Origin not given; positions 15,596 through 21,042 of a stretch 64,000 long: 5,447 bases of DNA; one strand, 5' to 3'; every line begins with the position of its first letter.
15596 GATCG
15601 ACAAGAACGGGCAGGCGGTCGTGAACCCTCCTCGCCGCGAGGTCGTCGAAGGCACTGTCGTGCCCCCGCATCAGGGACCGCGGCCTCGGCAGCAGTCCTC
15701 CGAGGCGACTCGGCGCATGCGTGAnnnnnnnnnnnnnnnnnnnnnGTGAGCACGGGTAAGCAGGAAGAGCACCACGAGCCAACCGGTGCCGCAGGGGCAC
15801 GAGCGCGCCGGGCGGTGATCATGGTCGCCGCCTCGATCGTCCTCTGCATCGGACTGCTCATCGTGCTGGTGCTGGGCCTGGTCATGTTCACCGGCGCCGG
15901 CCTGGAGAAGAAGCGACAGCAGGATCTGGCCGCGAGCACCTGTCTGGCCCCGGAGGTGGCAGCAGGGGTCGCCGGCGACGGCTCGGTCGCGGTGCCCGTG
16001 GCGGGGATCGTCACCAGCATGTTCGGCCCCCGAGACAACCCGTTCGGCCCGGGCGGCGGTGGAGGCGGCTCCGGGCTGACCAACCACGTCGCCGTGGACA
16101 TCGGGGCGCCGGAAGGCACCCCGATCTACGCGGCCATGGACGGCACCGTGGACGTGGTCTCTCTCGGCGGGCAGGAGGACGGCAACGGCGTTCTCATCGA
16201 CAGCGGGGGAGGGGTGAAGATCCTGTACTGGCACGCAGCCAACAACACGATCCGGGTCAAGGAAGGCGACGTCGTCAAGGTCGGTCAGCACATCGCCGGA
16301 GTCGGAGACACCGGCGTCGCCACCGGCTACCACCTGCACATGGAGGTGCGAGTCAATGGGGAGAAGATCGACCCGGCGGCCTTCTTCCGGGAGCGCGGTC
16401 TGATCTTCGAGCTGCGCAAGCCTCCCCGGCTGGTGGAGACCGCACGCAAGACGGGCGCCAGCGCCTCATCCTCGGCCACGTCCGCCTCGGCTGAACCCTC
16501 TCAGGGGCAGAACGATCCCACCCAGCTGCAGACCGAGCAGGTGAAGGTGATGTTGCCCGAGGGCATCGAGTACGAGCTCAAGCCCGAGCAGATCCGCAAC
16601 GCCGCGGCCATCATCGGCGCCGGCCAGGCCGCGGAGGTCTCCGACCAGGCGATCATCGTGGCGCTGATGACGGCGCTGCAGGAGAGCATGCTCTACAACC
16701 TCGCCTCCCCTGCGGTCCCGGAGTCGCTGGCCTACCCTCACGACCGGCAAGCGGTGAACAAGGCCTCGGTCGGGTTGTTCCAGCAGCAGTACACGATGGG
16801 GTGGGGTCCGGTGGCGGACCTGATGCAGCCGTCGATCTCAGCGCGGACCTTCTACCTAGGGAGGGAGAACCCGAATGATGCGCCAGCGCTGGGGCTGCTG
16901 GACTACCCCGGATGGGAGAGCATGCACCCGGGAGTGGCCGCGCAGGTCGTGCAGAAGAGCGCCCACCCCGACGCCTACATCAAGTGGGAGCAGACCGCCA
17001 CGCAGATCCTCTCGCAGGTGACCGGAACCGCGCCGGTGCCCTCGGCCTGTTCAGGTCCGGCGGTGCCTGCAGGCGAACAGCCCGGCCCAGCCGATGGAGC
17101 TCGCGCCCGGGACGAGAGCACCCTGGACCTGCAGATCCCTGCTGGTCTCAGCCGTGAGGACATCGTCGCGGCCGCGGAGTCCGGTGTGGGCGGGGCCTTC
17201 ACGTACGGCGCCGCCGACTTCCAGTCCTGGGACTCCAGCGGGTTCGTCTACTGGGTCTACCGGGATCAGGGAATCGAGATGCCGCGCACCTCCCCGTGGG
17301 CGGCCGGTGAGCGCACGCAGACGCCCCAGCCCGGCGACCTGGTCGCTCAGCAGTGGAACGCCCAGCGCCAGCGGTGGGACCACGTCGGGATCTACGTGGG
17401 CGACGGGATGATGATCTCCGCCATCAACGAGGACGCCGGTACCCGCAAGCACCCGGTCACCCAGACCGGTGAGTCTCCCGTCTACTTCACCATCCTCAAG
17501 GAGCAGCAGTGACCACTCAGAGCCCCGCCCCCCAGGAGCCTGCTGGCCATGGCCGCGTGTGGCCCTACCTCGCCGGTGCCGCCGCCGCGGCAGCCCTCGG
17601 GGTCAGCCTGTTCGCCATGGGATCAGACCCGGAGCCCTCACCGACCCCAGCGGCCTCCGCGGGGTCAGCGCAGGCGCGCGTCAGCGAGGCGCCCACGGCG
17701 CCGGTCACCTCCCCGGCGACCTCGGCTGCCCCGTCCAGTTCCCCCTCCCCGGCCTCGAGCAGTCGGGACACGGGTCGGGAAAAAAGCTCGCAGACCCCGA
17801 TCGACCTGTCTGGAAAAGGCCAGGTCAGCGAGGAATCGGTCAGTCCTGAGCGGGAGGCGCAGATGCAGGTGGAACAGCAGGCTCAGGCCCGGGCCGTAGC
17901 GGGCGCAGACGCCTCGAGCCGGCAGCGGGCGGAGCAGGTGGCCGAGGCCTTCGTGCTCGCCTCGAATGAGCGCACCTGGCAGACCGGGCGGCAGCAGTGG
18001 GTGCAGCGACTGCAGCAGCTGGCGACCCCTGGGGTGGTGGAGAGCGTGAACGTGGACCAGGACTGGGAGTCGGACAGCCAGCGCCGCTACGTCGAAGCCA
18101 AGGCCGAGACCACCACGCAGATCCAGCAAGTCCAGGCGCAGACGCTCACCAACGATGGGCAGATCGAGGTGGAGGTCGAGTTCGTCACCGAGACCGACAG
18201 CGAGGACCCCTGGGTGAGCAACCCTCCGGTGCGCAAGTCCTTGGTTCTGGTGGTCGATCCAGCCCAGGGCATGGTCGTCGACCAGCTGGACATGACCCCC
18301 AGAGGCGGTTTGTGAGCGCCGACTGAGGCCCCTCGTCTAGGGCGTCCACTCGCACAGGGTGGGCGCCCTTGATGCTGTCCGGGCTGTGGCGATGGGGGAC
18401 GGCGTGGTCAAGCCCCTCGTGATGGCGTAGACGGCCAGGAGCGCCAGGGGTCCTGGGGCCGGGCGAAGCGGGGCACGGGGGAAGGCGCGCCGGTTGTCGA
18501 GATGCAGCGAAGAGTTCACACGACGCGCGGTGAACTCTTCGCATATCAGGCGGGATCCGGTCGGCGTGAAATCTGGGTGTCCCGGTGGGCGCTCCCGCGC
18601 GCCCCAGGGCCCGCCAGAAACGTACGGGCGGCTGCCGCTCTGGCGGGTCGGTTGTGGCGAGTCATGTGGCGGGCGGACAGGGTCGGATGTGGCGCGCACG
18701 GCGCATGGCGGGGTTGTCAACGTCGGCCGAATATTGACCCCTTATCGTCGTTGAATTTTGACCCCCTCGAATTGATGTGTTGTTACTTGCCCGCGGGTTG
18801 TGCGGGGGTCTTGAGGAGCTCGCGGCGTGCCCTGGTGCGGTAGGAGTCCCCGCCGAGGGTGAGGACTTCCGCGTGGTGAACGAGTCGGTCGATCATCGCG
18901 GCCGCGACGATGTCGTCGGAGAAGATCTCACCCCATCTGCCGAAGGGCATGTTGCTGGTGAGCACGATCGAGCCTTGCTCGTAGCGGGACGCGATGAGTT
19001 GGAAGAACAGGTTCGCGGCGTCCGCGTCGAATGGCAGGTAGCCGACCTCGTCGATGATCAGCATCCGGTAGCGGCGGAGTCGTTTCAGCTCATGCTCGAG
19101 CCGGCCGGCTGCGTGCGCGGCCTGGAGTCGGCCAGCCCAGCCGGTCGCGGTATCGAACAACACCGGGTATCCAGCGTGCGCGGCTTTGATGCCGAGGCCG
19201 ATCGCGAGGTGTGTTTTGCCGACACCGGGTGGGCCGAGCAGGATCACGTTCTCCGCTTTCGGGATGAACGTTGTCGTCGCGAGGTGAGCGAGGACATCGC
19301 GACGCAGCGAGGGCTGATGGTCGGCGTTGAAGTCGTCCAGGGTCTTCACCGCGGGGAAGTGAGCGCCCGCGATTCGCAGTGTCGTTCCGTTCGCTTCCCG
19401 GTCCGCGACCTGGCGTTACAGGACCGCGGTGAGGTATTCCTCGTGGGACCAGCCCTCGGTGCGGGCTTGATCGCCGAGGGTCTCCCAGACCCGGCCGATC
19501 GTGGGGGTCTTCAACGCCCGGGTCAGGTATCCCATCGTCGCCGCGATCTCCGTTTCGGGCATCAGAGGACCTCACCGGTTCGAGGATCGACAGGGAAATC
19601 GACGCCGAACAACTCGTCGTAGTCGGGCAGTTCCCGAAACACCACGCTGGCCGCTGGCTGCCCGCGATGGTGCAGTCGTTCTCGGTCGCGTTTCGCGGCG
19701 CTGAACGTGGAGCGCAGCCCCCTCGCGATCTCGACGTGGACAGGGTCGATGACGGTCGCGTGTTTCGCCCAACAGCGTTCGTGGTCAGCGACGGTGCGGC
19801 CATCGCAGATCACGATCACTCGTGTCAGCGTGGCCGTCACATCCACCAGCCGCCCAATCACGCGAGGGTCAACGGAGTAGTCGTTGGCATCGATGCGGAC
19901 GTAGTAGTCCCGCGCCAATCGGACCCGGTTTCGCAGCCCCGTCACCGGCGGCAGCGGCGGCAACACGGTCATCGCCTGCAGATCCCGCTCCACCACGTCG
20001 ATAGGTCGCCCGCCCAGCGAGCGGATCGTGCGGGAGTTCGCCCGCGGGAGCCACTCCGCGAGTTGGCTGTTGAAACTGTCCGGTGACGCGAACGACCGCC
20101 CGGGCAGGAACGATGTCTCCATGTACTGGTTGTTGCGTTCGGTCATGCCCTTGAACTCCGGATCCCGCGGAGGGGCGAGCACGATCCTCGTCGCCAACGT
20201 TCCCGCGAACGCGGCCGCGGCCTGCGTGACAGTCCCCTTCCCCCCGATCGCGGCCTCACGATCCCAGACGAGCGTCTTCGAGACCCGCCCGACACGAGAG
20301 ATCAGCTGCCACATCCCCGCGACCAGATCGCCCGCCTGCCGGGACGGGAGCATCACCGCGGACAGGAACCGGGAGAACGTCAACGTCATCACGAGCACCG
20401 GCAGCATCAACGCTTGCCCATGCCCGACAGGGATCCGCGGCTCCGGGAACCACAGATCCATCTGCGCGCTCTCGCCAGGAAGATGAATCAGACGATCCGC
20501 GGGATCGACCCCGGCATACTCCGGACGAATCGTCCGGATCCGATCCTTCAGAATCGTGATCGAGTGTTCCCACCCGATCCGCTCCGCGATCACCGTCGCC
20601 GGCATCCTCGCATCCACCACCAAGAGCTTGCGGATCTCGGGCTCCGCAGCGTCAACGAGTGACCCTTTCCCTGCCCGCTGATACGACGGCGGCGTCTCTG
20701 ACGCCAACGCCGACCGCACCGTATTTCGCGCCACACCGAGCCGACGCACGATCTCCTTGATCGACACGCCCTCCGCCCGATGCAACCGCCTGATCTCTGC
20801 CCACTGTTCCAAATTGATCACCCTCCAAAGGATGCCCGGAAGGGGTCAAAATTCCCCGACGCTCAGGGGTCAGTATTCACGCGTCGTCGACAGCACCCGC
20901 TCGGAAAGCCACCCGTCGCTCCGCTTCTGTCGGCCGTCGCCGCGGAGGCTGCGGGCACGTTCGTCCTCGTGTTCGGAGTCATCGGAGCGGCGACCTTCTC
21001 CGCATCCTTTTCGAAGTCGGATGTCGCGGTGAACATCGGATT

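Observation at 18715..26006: Two identical IS21-family copies in direct orientation forming a composite-transposon-like unit; one copy carries a nonsense mutation and the cargo aquaporin has lost its 5' end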

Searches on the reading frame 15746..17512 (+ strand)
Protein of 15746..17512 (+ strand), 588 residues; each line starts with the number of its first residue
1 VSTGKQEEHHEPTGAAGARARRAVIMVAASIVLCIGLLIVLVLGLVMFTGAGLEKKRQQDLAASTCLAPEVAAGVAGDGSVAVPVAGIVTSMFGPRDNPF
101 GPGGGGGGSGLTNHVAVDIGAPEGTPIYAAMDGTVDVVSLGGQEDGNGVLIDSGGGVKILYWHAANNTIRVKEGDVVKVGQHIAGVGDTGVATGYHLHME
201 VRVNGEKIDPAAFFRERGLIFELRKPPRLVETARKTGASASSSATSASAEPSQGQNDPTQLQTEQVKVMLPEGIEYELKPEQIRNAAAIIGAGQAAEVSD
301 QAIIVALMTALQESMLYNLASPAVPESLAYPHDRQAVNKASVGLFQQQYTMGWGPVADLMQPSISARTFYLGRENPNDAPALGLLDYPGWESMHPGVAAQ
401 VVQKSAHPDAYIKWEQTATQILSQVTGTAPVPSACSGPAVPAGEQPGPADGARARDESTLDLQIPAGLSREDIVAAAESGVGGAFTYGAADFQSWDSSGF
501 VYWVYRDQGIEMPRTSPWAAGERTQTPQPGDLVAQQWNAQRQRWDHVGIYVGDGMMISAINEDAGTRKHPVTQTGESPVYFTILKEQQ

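Call 12: search_protein_families(library=pfam, proteins=[window:15746-17512:+])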
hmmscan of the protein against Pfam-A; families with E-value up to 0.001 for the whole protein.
window:15746-17512:+ (588 aa): 2 families
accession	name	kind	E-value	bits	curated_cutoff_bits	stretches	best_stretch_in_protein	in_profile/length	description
PF01551.29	Peptidase_M23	-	1.3e-23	83.4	28.7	1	113-210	2-96/96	Peptidase family M23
PF00877.26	NLPC_P60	-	8.4e-15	55.1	23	1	484-564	3-84/105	NlpC/P60 family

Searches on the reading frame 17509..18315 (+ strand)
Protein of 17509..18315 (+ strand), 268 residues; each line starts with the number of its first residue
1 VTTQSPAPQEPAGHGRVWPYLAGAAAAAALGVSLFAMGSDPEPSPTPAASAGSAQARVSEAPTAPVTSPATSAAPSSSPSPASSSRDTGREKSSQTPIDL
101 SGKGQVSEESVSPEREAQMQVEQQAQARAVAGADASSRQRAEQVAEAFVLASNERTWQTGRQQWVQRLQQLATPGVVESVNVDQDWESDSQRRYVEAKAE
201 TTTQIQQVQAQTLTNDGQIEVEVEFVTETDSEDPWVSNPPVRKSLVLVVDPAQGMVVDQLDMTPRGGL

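Call 12: search_protein_families(library=pfam, proteins=[window:17509-18315:+])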
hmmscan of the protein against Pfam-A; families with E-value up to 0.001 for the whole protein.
window:17509-18315:+ (268 aa): 0 families

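Call 42: search_protein_families(library=ncbifam, proteins=[window:17509-18315:+])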
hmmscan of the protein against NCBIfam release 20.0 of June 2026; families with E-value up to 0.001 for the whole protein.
window:17509-18315:+ (268 aa): 0 families

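Call 45: find_encoding_contigs(protein=window:17509-18315:+, flank=10000, max_places=8)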
Protein window:17509-18315:+ (268 aa): 24 contigs read that carry it; 8 places shown.
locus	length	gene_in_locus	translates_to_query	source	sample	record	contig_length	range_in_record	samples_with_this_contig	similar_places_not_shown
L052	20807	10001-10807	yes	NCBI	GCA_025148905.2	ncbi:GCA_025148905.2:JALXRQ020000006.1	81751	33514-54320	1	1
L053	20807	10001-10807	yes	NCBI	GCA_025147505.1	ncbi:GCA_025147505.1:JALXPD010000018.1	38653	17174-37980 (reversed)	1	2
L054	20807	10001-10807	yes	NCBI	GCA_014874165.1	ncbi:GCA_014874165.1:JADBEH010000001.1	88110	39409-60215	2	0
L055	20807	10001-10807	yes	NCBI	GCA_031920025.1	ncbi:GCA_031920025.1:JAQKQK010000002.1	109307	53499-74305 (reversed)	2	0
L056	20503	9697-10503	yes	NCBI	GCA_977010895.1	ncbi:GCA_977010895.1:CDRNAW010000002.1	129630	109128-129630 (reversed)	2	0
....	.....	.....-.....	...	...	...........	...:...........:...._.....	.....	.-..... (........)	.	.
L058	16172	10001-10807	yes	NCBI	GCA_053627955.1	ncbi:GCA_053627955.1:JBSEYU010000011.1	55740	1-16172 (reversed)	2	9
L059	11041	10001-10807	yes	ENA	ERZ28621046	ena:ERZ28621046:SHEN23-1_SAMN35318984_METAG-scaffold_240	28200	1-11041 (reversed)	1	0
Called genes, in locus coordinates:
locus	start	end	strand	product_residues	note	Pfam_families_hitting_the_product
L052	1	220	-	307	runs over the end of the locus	PF04796:RepA_C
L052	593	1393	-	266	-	-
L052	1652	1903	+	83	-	-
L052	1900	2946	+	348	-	PF12642:TpcC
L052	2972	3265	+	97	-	-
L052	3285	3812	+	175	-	-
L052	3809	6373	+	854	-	PF00005:ABC_tran (faint), PF12846:AAA_10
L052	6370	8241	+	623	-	-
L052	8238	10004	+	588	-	PF01551:Peptidase_M23, PF00877:NLPC_P60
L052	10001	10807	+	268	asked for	-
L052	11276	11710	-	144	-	-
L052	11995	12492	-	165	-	PF00583:Acetyltransf_1, PF13673:Acetyltransf_10, PF13508:Acetyltransf_7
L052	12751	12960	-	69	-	-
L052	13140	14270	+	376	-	-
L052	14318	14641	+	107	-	-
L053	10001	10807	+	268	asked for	-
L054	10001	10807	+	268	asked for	-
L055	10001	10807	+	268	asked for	-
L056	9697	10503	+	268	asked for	-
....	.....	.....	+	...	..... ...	-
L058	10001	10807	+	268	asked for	-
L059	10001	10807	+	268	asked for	-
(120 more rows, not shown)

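Call 56: list_cluster_members(proteins=[window:17509-18315:+, window:15746-17512:+, window:27750-29084:+])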
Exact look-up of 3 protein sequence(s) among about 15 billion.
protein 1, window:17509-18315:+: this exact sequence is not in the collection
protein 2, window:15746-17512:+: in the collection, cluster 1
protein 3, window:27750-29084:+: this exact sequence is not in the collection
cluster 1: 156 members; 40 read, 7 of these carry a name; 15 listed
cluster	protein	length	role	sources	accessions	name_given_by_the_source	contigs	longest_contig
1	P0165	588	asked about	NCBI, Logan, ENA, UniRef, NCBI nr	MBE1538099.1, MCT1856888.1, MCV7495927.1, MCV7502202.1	peptidoglycan DD-metalloendopeptidase family protein [Micrococcus luteus] | peptidoglycan DD-metalloendopeptidase family protein n=1 Tax=Micrococcus TaxID=1269 ... | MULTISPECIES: peptidoglycan DD-metalloendopeptidase family protein [Micrococcus]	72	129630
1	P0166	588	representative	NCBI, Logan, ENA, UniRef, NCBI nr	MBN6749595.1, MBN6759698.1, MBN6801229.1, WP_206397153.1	peptidoglycan DD-metalloendopeptidase family protein [Micrococcus luteus] | peptidoglycan DD-metalloendopeptidase family protein n=1 Tax=Micrococcus luteus ...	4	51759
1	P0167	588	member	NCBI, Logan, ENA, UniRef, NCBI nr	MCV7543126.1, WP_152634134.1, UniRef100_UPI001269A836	peptidoglycan DD-metalloendopeptidase family protein [Micrococcus luteus] | peptidoglycan DD-metalloendopeptidase family protein n=1 Tax=Micrococcus luteus ...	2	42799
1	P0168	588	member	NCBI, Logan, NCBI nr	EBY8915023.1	hypothetical protein D6T26_24855 [Salmonella enterica subsp. enterica serovar Typhi] | hypothetical protein [Salmonella enterica subsp. enterica serovar Typhi]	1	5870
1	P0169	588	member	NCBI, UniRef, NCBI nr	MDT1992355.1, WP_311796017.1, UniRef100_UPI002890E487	peptidoglycan DD-metalloendopeptidase family protein [Micrococcus luteus] | peptidoglycan DD-metalloendopeptidase family protein n=1 Tax=Micrococcus luteus ...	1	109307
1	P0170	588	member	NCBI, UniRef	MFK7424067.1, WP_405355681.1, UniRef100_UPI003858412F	peptidoglycan DD-metalloendopeptidase family protein [Micrococcus luteus] | peptidoglycan DD-metalloendopeptidase family protein n=1 Tax=Micrococcus luteus ...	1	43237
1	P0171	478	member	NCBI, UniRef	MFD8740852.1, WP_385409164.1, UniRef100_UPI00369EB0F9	peptidoglycan DD-metalloendopeptidase family protein, partial [Streptomyces sp. ... | peptidoglycan DD-metalloendopeptidase family protein n=1 Tax=Streptomyces sp. NPDC059618 ...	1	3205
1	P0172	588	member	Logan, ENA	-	-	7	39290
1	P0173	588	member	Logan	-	-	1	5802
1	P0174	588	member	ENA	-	-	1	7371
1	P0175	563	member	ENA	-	-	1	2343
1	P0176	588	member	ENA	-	-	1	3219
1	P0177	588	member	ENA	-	-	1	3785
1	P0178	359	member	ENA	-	-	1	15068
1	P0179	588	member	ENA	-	-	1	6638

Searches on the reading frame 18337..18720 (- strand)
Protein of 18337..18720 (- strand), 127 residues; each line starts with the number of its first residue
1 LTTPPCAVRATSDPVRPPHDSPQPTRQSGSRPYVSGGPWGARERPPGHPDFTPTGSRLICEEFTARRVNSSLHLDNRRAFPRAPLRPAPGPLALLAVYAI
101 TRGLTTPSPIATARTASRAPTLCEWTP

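Call 8: search_protein_families(library=pfam, proteins=[window:18337-18720:-])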
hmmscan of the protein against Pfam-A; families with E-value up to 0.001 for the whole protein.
window:18337-18720:- (127 aa): 0 families

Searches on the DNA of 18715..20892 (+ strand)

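Call 13: search_dna_similar(query=window:18715-20892:+, collection=plasmids, mode=near, max_rows=20)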
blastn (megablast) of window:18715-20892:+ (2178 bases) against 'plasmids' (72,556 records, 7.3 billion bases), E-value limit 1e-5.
Records with a match: 3; places in all: 3; records where one place covers at least 80% of the query: 0.
Best place of each record, by identity: 95-99% 2; 80-90% 1.
By first word of the organism name: Streptomyces 3.
By predicted mobility (MOB-suite, as given by PLSDB): mobilizable 2; non-mobilizable 1.
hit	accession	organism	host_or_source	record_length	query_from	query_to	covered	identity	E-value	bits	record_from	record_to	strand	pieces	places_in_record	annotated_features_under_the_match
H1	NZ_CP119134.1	Streptomyces sp. FXJ1.172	cell culture,red soil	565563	1826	1896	3%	83.1%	3e-7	66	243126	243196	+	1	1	none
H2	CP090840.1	Streptomyces viridifaciens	Whole organism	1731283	1854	1896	2%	95.3%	2e-8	69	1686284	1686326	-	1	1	istA: IS21 family transposase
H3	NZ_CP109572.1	Streptomyces anthocyanicus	-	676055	1854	1892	2%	97.4%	7e-8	68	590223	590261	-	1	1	istA: IS21 family transposase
